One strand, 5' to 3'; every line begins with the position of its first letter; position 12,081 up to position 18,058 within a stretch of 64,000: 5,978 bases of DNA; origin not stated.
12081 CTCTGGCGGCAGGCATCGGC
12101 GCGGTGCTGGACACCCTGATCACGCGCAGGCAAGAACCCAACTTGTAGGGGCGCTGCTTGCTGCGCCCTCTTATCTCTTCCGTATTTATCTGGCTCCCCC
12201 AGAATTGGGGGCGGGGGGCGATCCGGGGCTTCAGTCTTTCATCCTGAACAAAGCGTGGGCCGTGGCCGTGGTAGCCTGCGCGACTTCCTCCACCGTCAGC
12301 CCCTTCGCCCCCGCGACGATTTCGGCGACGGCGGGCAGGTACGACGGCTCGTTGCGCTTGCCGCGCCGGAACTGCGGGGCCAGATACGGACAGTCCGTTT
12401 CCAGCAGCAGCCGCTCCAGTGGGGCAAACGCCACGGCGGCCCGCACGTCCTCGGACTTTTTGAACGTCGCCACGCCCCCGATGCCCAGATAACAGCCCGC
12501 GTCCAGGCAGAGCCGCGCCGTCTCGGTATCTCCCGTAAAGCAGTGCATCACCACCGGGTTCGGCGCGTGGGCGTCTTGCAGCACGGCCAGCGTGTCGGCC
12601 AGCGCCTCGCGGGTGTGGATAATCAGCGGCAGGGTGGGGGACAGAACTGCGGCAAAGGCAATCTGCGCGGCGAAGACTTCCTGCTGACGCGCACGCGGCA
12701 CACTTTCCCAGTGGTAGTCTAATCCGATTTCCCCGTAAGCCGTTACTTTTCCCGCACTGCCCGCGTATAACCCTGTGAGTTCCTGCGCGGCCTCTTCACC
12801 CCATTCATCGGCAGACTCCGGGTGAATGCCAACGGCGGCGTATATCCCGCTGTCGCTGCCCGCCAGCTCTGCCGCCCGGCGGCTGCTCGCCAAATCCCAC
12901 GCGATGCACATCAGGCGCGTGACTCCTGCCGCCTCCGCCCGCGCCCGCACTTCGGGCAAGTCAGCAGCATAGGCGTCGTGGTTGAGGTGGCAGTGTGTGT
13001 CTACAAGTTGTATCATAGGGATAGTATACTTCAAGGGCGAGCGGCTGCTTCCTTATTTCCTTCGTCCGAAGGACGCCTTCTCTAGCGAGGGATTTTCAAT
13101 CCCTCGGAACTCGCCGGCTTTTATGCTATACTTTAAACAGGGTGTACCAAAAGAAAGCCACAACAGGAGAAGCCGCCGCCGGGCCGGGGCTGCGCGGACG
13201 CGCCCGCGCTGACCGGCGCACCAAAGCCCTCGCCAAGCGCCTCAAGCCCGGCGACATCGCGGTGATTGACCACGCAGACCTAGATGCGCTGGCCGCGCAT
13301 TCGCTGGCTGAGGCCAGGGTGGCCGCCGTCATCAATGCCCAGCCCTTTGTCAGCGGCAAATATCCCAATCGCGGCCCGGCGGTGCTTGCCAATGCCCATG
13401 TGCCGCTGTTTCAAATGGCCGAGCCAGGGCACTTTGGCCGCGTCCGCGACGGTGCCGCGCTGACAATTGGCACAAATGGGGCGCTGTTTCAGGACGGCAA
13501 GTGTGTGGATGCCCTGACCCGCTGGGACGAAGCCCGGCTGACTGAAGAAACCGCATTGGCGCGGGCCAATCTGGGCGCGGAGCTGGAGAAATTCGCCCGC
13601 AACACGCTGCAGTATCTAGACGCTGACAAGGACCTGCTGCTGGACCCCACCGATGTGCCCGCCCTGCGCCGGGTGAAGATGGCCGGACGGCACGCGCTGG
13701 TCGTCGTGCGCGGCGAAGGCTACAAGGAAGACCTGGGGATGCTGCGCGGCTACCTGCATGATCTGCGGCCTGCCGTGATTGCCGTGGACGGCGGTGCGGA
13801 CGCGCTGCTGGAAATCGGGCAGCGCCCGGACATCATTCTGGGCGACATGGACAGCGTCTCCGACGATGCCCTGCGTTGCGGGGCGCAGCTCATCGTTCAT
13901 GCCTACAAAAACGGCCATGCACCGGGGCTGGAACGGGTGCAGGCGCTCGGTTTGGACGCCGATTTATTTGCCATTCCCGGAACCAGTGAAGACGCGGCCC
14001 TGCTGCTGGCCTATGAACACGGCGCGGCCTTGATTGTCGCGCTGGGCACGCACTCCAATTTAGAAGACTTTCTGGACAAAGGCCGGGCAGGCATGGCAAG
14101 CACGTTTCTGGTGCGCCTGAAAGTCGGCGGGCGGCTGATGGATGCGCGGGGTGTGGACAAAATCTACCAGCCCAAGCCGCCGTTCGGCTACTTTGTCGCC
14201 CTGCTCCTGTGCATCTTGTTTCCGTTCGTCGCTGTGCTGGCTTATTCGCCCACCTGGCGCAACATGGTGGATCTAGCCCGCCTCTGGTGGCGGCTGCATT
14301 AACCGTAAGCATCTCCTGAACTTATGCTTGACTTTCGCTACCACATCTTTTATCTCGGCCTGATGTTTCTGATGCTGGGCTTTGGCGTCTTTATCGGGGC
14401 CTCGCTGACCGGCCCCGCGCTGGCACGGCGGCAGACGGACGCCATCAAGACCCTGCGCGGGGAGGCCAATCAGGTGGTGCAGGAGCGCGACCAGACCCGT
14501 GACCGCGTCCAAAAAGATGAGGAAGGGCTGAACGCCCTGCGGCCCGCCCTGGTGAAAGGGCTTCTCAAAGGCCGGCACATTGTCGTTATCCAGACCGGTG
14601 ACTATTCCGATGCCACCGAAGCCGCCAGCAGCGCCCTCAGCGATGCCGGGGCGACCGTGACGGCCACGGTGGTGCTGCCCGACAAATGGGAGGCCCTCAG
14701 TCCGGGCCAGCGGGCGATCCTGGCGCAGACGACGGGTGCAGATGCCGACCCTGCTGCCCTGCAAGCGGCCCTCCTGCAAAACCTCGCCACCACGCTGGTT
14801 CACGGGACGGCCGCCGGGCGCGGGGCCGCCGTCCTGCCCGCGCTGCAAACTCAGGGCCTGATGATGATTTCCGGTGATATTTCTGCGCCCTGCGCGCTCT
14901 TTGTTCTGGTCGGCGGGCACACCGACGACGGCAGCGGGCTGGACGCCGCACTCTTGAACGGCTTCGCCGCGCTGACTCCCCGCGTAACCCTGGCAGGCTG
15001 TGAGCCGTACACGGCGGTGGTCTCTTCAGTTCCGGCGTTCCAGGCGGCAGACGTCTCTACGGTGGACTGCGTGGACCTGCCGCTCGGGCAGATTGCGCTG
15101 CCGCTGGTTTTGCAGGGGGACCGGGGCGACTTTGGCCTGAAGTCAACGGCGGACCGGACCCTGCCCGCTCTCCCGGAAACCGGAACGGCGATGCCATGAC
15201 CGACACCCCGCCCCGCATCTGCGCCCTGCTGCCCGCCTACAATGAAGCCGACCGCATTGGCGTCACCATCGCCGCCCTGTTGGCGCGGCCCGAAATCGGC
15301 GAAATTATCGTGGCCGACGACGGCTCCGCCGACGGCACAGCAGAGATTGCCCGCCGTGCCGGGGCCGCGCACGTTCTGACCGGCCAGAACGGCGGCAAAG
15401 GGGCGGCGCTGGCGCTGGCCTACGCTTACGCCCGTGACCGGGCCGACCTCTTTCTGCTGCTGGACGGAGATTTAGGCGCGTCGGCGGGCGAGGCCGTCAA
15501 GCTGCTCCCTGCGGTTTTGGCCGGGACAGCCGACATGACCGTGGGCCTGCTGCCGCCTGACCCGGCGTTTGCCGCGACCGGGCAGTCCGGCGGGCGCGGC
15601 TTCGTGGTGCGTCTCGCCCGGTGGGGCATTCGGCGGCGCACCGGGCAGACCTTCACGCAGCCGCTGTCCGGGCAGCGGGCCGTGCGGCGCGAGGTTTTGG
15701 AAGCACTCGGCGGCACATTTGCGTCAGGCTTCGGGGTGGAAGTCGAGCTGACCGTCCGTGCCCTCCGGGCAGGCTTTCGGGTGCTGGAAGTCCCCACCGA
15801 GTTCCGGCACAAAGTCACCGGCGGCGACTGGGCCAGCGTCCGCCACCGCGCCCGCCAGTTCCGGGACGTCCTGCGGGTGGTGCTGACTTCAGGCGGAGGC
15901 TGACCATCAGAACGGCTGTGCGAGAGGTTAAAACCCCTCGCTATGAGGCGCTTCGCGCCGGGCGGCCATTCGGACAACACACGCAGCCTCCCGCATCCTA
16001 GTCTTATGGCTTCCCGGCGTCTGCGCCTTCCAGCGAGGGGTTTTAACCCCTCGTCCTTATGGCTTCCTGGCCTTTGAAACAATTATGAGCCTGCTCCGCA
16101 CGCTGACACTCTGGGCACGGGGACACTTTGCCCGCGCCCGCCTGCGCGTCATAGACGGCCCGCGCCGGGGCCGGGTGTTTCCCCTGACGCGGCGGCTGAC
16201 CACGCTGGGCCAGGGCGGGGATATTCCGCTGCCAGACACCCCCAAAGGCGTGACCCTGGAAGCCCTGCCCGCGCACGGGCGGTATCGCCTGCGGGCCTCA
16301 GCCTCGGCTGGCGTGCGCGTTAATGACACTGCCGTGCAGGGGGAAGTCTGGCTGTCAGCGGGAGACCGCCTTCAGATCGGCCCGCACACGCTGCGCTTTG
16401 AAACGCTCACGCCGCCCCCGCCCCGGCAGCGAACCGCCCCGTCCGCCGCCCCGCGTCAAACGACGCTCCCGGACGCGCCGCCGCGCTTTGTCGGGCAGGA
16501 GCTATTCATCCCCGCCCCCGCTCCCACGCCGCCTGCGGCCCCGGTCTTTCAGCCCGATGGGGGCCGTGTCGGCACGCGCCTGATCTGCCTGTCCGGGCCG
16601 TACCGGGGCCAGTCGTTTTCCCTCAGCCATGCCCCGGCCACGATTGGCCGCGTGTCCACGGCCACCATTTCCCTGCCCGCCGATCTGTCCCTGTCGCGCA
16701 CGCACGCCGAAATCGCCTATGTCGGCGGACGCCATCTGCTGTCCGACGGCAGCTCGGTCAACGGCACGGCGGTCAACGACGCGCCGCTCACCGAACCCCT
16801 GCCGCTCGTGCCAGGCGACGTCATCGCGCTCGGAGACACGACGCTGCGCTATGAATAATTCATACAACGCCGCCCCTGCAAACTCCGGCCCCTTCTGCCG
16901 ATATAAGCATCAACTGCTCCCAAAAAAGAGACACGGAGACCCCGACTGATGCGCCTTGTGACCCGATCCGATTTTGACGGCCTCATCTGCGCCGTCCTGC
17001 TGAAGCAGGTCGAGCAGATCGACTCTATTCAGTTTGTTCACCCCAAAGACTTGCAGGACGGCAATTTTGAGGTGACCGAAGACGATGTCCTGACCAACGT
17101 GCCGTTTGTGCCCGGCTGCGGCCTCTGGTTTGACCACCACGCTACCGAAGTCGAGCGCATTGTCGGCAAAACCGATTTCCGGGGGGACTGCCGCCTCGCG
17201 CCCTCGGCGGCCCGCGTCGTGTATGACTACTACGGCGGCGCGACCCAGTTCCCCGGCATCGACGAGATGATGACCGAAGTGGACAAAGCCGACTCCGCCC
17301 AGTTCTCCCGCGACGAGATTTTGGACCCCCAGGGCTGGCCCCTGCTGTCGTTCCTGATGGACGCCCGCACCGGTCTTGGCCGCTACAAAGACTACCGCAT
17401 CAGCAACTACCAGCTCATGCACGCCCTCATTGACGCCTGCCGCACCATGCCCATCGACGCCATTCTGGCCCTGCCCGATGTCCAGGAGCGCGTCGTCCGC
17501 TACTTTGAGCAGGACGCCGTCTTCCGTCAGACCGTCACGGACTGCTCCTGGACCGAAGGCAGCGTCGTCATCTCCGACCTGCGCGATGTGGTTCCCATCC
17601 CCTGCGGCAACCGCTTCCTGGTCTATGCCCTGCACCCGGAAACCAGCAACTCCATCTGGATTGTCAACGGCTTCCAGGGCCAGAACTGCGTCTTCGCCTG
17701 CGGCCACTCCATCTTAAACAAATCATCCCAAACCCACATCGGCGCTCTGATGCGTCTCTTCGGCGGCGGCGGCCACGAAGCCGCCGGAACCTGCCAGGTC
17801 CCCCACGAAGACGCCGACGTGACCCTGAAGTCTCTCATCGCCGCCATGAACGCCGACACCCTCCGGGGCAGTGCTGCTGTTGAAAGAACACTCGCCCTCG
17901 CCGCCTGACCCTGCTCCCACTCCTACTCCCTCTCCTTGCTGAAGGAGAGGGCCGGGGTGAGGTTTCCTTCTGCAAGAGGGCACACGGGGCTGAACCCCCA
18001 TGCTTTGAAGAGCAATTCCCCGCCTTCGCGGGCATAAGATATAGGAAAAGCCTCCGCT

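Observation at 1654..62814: Five or more repeat families share one two-hairpin arm design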

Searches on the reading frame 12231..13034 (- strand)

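Call 16: search_protein_families(library=pfam, proteins=[window:12231-13034:-])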
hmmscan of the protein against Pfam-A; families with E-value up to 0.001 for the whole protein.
window:12231-13034:- (267 aa): 1 family
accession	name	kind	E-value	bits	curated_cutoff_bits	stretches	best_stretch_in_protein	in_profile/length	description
PF01026.27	TatD_DNase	-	6.8e-76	255.4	27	1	11-264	1-253/253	TatD related DNase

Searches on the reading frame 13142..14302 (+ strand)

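Call 16: search_protein_families(library=pfam, proteins=[window:13142-14302:+])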
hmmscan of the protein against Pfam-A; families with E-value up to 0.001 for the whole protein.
window:13142-14302:+ (386 aa): 2 families
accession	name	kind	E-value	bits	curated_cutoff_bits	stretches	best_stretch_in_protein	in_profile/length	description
PF12555.13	SteA-like_C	-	3.5e-07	30.6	26.4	1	336-384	1-49/52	SteA-like C-terminal domain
PF04263.21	TPK_catalytic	-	6.1e-07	29.8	30.7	1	210-245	9-44/113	Thiamin pyrophosphokinase, catalytic domain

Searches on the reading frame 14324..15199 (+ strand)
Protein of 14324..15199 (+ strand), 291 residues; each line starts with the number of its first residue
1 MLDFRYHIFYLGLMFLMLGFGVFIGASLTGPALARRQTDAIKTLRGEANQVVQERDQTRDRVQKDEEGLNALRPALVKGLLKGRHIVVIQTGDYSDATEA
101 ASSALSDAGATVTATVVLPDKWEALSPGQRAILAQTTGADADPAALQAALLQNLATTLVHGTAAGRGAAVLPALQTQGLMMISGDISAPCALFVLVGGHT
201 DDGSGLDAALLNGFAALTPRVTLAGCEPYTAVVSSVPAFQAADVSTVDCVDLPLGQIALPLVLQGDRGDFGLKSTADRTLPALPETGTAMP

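Call 96: search_protein_families(library=pfam, proteins=[window:14324-15199:+], max_evalue=0.00001)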
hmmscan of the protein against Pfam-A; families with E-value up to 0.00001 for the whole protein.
window:14324-15199:+ (291 aa): 1 family
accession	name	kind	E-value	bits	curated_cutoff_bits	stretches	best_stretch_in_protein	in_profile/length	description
PF11382.13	MctB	-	3.6e-41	142.3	25.6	1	1-281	1-306/306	Copper transport outer membrane protein, MctB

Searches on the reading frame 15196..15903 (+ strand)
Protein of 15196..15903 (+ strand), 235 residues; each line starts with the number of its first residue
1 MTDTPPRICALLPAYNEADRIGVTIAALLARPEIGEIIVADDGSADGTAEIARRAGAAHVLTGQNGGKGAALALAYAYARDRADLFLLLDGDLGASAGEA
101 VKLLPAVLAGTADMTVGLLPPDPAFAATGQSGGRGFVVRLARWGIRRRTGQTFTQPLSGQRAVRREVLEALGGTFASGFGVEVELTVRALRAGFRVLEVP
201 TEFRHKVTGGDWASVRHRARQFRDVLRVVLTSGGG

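Call 97: search_protein_families(library=pfam, proteins=[window:15196-15903:+], max_evalue=0.00001)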
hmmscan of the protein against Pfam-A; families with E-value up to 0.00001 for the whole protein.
window:15196-15903:+ (235 aa): 2 families
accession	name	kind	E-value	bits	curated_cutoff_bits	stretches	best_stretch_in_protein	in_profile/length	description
PF00535.33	Glycos_transf_2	-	9.1e-17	61.9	23.3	1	11-125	3-121/168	Glycosyl transferase family 2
PF13641.12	Glyco_tranf_2_3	-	3e-10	40.9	27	1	6-221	1-227/230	Glycosyltransferase like family 2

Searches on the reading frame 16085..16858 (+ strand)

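Call 97: search_protein_families(library=pfam, proteins=[window:16085-16858:+], max_evalue=0.00001)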
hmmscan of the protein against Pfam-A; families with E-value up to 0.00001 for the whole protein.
window:16085-16858:+ (257 aa): 2 families
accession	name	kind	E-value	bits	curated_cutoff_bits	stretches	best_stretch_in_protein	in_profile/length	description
PF16697.10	Yop-YscD_cpl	-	2e-16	60.4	33.2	1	169-255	3-89/94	Inner membrane component of T3SS, cytoplasmic domain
PF00498.31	FHA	-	2.8e-16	60.1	20.7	1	186-250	2-67/67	FHA domain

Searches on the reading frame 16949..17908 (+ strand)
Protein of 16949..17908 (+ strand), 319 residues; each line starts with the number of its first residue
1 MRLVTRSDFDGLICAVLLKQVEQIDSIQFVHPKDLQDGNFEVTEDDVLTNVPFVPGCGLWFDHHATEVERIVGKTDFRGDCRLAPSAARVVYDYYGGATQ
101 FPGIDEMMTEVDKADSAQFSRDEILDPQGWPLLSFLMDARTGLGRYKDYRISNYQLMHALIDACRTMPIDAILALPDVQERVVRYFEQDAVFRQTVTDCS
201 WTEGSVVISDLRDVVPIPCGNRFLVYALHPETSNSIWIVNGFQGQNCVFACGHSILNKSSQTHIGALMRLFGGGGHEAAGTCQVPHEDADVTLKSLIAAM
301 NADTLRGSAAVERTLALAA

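Call 16: search_protein_families(library=pfam, proteins=[window:16949-17908:+])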
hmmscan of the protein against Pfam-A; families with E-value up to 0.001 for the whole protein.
window:16949-17908:+ (319 aa): 0 families

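Call 18: find_homologous_proteins(query=window:16949-17908:+)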
Query window:16949-17908:+ (319 aa): 8000 proteins with E <= 0.001 among 8000 candidates; the best 120 are listed.
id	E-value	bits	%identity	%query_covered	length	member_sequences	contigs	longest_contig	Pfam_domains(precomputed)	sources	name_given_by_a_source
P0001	7.2e-217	737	100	100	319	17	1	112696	-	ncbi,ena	-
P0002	5.5e-177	606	82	100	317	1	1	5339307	-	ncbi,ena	-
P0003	3.5e-176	603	83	95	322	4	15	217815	-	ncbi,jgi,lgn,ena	jgi:nanoRNase/pAp phosphatase (c-di-AMP/oligoRNAs hydrolase)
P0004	4.8e-175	599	83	96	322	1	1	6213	-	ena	-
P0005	7.5e-174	595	81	100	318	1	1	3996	-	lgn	-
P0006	1.9e-173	594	80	98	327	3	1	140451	-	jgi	-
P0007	4.2e-173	593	84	95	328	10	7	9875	-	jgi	jgi:nanoRNase/pAp phosphatase (c-di-AMP/oligoRNAs hydrolase)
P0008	6.5e-173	592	80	100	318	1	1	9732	-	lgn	-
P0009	1.4e-172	591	82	96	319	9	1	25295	-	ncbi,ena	-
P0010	2.3e-172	590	79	100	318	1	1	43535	-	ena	-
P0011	2.9e-172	590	79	98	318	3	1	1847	-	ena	-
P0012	5.8e-172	589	81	95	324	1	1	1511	-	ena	-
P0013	7.1e-172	589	80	97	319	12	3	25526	-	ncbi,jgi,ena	-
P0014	2.3e-171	587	78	100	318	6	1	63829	-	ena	-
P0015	2.5e-171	587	79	100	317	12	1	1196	-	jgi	-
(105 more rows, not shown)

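Call 19: find_encoding_contigs(protein=P0001, flank=10000, max_places=4)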
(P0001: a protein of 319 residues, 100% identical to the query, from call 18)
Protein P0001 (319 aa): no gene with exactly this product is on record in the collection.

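Call 20: find_encoding_contigs(protein=P0002, flank=10000, max_places=4)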
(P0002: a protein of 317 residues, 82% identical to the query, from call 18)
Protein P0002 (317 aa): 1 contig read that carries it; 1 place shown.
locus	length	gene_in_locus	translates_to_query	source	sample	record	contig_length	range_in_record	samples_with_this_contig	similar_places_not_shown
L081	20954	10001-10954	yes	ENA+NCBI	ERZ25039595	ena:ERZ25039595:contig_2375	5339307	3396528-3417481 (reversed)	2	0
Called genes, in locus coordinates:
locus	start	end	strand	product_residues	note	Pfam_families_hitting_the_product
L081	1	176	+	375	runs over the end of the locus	PF03022:MRJP, PF08450:SGL (weak)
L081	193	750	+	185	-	PF10604:Polyketide_cyc2, PF03364:Polyketide_cyc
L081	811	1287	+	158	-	PF08240:ADH_N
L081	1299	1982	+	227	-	PF00107:ADH_zinc_N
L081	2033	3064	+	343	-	PF00106:adh_short, PF08659:KR, PF13561:adh_short_C2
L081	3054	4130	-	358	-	-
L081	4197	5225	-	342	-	-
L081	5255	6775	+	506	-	-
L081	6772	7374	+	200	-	PF07596:SBP_bac_10 (weak)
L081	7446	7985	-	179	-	PF10604:Polyketide_cyc2, PF03364:Polyketide_cyc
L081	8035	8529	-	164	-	PF09990:DUF2231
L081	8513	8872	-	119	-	PF11338:DUF3140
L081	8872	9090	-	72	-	PF11160:Hva1_TUDOR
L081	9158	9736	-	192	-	PF13628:DUF4142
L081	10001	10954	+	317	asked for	-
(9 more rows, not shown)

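Call 21: list_cluster_members(proteins=[P0001, P0002])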
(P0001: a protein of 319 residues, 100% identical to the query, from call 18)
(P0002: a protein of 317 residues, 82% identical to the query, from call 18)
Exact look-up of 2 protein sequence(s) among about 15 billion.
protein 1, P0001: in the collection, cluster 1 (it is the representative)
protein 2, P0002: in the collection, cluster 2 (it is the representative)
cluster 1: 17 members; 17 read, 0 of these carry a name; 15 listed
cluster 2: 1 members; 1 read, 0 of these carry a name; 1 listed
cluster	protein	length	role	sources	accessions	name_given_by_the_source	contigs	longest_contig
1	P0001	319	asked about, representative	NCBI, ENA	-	-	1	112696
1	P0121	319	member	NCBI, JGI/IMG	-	-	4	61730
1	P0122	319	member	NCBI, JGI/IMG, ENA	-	-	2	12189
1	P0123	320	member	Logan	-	-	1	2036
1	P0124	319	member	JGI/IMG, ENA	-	-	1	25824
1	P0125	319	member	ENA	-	-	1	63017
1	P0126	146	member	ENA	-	-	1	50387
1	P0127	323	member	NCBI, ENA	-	-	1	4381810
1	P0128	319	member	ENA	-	-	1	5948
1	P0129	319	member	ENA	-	-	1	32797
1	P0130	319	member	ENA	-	-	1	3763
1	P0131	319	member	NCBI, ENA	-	-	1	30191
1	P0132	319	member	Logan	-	-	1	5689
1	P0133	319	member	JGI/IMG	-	-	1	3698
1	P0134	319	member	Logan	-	-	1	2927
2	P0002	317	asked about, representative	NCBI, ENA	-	-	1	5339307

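Call 23: find_encoding_contigs(protein=P0127, flank=10000, max_places=4)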
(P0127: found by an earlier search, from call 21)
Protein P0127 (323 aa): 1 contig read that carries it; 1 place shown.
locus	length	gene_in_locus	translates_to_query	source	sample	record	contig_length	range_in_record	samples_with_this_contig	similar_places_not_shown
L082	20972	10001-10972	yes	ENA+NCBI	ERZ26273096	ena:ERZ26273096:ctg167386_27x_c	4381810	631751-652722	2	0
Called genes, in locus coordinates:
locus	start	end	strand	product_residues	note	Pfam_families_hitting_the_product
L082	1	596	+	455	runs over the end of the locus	-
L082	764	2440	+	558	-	PF00395:SLH, PF07396:Porin_O_P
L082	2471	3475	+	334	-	PF12849:PBP_like_2, PF01547:SBP_bac_1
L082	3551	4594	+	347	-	PF00528:BPD_transp_1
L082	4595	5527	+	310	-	PF00528:BPD_transp_1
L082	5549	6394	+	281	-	PF02463:SMC_N (faint), PF00005:ABC_tran, PF13304:AAA_21 (weak)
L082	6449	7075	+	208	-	PF01661:Macro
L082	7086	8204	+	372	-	PF00730:HhH-GPD, PF00633:HHH (weak), PF00293:NUDIX, PF14815:NUDIX_4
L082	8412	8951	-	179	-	PF10604:Polyketide_cyc2, PF03364:Polyketide_cyc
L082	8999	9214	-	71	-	PF11160:Hva1_TUDOR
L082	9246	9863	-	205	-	PF13628:DUF4142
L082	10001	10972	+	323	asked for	-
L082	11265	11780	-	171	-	-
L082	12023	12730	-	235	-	-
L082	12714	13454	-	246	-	-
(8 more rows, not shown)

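Call 24: find_encoding_contigs(protein=P0121, flank=10000, max_places=4)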
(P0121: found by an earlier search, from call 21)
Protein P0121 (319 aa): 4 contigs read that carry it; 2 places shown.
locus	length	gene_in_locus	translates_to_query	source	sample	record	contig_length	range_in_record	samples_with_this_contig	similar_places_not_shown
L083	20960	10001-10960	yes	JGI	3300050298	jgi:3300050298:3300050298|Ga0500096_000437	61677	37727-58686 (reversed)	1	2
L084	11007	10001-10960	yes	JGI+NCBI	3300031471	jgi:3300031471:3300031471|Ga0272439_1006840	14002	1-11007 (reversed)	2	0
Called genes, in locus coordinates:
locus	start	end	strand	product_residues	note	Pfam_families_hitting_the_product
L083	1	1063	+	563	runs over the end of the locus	PF00395:SLH, PF07396:Porin_O_P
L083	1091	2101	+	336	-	PF01547:SBP_bac_1, PF12849:PBP_like_2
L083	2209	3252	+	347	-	PF00528:BPD_transp_1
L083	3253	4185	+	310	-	PF00528:BPD_transp_1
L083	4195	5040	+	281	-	PF02463:SMC_N (faint), PF00005:ABC_tran, PF13304:AAA_21 (weak)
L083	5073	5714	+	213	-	PF01661:Macro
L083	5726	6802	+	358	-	PF23745:ANK_LRRK2 (faint), PF24521:Ank_KRIT1 (faint), PF13606:Ank_3 (faint), PF13637:Ank_4 (faint), PF13857:Ank_5 (faint), PF12796:Ank_2, PF00023:Ank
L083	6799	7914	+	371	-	PF00730:HhH-GPD, PF00633:HHH, PF00293:NUDIX, PF14815:NUDIX_4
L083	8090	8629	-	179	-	PF10604:Polyketide_cyc2, PF03364:Polyketide_cyc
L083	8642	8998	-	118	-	PF11338:DUF3140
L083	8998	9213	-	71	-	PF11160:Hva1_TUDOR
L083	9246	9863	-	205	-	PF13628:DUF4142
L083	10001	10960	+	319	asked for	-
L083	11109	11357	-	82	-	-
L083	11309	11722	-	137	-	-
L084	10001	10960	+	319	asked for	-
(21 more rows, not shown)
